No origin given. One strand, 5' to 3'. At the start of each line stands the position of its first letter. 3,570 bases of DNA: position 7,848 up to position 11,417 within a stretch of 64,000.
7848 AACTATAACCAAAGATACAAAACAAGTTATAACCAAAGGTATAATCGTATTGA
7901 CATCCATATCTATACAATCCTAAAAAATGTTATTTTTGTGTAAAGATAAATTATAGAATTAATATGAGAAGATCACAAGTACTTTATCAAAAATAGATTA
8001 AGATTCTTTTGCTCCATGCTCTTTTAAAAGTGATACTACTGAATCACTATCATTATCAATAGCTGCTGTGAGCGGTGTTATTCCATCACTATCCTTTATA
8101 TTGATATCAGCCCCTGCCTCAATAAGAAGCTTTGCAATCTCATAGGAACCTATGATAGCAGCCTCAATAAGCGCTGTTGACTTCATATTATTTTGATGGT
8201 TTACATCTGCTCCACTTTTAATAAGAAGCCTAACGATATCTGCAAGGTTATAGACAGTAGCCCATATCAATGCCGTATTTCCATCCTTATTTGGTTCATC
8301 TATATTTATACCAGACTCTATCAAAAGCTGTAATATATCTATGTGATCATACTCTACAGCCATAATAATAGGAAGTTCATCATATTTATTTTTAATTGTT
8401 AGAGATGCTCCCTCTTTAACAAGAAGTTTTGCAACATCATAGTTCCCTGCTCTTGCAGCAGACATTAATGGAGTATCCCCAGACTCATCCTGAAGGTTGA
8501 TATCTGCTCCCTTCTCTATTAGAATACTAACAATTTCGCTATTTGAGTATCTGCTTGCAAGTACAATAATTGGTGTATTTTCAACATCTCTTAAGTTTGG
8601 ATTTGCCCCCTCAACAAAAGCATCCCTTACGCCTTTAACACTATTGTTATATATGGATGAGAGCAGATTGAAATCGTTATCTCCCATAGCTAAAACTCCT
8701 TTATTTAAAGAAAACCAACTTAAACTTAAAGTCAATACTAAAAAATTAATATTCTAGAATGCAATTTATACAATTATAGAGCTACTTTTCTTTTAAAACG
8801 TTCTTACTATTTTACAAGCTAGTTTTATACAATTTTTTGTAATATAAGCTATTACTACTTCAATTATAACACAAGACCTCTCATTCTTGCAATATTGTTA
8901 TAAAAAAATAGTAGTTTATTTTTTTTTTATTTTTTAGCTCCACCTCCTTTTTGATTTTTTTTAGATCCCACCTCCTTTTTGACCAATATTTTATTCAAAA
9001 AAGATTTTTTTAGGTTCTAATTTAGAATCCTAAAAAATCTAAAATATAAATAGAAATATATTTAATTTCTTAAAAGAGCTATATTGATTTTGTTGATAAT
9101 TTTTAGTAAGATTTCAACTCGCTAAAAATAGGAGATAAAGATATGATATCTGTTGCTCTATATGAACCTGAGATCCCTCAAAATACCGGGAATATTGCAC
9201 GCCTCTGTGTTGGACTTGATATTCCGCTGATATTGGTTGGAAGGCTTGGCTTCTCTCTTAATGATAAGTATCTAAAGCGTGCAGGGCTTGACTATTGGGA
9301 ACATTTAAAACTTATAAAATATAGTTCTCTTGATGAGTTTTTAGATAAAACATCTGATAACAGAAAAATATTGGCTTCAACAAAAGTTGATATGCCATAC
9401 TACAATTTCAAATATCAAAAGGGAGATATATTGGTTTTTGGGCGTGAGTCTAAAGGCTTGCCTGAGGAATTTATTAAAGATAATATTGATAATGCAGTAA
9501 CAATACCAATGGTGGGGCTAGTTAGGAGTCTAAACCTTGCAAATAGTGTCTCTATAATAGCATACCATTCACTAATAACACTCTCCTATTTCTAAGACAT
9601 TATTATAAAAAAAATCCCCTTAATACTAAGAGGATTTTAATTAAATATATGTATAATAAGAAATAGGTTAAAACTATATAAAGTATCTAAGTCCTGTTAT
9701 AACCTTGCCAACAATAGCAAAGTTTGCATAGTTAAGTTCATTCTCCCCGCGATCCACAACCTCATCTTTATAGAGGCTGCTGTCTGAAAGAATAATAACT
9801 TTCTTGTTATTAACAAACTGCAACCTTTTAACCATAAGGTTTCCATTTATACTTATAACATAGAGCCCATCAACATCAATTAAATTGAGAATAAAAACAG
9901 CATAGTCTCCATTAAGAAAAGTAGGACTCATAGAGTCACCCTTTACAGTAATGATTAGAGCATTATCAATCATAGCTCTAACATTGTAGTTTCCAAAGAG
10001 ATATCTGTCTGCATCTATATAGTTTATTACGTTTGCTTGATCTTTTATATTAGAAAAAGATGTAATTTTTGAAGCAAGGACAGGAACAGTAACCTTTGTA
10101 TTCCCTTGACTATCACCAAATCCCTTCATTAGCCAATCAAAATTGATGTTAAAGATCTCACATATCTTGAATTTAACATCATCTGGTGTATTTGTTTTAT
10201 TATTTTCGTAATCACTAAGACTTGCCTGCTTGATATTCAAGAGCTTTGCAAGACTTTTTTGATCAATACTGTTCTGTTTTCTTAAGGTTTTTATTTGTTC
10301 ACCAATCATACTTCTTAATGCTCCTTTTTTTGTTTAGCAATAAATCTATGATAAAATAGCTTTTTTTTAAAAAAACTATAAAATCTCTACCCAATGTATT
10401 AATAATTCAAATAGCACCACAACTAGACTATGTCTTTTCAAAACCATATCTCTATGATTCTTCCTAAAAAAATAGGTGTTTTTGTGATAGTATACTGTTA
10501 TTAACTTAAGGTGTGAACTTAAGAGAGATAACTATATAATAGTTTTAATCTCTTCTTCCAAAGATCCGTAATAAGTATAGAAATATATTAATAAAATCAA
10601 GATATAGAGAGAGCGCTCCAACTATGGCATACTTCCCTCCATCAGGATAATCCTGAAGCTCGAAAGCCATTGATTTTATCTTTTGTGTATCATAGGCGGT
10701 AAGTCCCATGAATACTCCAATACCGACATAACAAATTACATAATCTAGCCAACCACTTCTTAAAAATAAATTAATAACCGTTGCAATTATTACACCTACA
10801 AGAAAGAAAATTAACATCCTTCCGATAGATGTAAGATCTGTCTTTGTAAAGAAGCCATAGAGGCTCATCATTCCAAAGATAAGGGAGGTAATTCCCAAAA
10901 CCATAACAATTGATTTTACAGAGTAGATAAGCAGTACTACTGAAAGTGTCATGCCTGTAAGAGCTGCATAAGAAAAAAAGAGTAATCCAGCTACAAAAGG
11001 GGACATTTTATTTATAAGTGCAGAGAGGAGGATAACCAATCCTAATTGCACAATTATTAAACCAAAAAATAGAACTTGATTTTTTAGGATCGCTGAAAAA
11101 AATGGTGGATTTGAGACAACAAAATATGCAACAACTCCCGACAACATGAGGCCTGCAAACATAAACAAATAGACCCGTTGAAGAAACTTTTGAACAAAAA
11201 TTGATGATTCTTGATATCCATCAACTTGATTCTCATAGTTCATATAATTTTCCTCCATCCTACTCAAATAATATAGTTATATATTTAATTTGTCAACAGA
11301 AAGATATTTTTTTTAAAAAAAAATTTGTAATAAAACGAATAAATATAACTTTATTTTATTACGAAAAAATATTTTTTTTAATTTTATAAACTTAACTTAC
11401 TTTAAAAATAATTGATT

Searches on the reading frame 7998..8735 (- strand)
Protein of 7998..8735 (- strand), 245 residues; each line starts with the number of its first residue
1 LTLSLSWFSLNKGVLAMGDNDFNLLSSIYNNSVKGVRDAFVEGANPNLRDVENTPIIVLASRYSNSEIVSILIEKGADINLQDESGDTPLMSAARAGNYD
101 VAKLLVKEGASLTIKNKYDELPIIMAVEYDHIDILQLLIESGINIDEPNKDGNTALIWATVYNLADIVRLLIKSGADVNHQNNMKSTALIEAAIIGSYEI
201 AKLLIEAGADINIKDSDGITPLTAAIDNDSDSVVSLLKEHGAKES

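Call 36: search_protein_families(library=pfam, proteins=[window:7998-8735:-], max_evalue=0.001)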
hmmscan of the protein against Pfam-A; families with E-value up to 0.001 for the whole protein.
window:7998-8735:- (245 aa): 7 families
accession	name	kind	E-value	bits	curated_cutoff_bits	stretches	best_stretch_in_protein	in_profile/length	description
PF00023.36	Ank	-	2.2e-47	156.8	21.1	4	86-117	2-33/33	Ankyrin repeat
PF12796.13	Ank_2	-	6.7e-44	148.8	27.3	3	29-116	6-90/90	Ankyrin repeats (3 copies)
PF13637.12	Ank_4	-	1.6e-34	117.6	22.7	3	60-106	4-50/50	Ankyrin repeats (many copies)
PF13606.12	Ank_3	-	5.5e-31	103.1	22.3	1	151-180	1-30/30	Ankyrin repeat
PF13857.12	Ank_5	-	1.5e-29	102.2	27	4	172-223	2-54/56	Ankyrin repeats (many copies)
PF24521.3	Ank_KRIT1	-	4.3e-09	36.7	80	0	181-240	41-107/149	KRIT1 ankyrin-repeats domain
PF23745.1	ANK_LRRK2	-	1.6e-05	25.2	27.5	0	170-244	16-90/130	LRRK2 ANK repeat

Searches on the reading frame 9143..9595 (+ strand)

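Call 36: search_protein_families(library=pfam, proteins=[window:9143-9595:+], max_evalue=0.001)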
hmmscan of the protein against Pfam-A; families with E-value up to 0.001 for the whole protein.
window:9143-9595:+ (150 aa): 1 family
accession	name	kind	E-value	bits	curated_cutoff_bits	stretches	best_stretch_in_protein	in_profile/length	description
PF00588.24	SpoU_methylase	-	3e-34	118.6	29.7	1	2-141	2-142/142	SpoU rRNA Methylase family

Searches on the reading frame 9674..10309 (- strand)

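Call 36: search_protein_families(library=pfam, proteins=[window:9674-10309:-], max_evalue=0.001)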
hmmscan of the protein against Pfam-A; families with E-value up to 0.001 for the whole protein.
window:9674-10309:- (211 aa): 5 families
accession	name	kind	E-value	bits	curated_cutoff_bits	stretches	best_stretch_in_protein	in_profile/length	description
PF00717.28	Peptidase_S24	-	6.1e-12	45.7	23.3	1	102-204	26-116/116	Peptidase S24-like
PF01381.28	HTH_3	-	1.1e-11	45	23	1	6-60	1-55/55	Helix-turn-helix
PF12844.13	HTH_19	-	8.7e-11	42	30.2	1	3-63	1-61/64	Helix-turn-helix domain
PF13443.12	HTH_26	-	0.00012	22.7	22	1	6-57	2-54/63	Cro/C1-type HTH DNA-binding domain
PF13560.12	HTH_31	-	0.00089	20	27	0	3-42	3-42/64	Helix-turn-helix domain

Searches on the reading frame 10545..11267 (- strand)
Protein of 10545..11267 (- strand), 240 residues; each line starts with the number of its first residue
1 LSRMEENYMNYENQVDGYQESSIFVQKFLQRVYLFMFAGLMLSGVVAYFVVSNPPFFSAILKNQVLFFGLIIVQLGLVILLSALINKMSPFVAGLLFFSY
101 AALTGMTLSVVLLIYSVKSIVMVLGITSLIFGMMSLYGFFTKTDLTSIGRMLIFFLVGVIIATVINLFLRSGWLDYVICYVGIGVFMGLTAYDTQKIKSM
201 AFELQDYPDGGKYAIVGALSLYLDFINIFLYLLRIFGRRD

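Call 36: search_protein_families(library=pfam, proteins=[window:10545-11267:-], max_evalue=0.001)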
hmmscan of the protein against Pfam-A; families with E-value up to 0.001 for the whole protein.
window:10545-11267:- (240 aa): 1 family
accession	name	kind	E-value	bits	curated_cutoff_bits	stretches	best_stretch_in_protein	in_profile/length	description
PF01027.25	Bax1-I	-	6.2e-56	189.9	34.1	1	26-236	1-207/207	Inhibitor of apoptosis-promoting Bax1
